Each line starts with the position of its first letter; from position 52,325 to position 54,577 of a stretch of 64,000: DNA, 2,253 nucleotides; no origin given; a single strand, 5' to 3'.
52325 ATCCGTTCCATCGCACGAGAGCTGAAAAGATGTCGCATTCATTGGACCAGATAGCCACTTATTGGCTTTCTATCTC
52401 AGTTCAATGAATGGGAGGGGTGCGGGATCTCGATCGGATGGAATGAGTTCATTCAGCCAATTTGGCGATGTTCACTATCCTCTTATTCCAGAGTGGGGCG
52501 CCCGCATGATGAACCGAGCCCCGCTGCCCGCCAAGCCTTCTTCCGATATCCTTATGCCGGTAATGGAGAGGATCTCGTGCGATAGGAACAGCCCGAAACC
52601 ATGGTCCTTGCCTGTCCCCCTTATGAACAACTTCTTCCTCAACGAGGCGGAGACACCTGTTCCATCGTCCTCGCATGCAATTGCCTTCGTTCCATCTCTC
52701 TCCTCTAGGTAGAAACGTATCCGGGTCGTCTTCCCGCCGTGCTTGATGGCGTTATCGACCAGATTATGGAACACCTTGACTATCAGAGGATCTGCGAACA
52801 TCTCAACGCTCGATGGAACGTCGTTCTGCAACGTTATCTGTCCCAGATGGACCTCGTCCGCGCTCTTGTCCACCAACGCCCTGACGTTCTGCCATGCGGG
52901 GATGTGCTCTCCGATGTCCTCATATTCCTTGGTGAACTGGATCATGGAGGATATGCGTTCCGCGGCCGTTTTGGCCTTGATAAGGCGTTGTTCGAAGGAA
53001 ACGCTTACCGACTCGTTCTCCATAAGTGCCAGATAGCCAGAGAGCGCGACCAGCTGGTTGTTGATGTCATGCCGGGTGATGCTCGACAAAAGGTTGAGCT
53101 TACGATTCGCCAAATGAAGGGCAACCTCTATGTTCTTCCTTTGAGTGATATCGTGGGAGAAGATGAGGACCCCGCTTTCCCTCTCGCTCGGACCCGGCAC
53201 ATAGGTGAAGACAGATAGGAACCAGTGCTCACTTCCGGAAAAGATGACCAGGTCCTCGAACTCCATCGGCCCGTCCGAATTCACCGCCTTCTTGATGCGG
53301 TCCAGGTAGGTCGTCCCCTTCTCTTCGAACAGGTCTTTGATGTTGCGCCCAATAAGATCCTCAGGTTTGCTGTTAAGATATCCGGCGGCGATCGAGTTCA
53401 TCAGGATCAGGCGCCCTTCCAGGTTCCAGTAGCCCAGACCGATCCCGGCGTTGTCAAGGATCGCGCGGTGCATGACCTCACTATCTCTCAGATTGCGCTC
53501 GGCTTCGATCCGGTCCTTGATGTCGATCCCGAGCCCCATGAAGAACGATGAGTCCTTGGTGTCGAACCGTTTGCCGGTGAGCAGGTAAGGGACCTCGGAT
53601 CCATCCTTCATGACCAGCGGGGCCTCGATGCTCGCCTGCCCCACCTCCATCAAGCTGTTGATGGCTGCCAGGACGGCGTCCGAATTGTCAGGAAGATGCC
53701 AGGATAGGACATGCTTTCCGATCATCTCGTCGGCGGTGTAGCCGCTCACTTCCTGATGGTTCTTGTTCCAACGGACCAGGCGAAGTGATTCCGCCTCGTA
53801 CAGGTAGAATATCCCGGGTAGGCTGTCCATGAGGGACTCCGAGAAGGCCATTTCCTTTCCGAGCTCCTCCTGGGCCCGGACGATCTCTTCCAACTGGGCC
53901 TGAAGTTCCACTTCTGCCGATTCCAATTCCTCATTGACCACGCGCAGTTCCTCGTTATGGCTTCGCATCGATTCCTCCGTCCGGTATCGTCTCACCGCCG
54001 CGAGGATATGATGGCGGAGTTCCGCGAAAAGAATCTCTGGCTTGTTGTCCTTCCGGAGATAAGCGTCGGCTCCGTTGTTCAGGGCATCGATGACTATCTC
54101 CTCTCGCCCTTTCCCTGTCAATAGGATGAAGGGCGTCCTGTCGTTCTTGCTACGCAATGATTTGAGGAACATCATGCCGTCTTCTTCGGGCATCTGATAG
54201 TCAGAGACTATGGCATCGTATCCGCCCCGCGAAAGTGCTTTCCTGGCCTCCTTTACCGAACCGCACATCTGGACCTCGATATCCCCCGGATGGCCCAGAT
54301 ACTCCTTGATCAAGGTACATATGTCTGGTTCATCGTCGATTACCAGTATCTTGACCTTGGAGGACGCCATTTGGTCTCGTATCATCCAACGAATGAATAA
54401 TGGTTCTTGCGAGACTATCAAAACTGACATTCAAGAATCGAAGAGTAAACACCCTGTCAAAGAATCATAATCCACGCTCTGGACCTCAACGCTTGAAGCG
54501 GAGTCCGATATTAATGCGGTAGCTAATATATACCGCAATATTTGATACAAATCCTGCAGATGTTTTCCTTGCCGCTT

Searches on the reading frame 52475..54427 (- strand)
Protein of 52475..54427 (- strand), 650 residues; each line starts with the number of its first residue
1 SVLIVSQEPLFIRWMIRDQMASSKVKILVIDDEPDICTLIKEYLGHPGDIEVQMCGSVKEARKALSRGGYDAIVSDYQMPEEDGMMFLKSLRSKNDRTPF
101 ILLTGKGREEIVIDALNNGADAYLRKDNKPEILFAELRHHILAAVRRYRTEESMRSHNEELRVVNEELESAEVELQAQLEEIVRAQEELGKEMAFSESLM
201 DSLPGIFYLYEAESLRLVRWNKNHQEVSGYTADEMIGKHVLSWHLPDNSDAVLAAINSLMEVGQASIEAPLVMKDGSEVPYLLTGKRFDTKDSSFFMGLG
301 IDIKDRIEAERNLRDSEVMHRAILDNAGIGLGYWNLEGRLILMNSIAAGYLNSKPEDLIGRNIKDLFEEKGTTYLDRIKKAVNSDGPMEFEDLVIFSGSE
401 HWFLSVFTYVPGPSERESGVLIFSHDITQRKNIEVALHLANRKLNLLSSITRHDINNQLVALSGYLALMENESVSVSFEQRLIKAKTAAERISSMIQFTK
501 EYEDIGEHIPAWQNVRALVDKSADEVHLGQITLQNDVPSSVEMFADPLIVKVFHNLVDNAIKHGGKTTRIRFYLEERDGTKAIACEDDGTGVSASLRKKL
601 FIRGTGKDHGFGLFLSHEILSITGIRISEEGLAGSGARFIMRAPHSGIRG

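Call 77: search_protein_families(library=pfam, proteins=[window:52475-54427:-], max_evalue=0.00001)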
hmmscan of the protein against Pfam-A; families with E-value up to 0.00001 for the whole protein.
window:52475-54427:- (650 aa): 5 families
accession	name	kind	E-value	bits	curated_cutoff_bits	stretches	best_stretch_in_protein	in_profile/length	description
PF00072.30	Response_reg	-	1.8e-22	80.1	30.2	1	27-137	1-110/111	Response regulator receiver domain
PF08448.16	PAS_4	-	4.2e-18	66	23.1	1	324-431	1-109/110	PAS fold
PF13426.13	PAS_9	-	2.2e-14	54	27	0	211-303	7-101/103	PAS domain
PF02518.31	HATPase_c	-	2e-12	48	26.4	1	549-645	6-109/111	Histidine kinase-, DNA gyrase B-, and HSP90-like ATPase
PF00989.32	PAS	-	4.5e-11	43.2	22.6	0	321-427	4-113/113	PAS fold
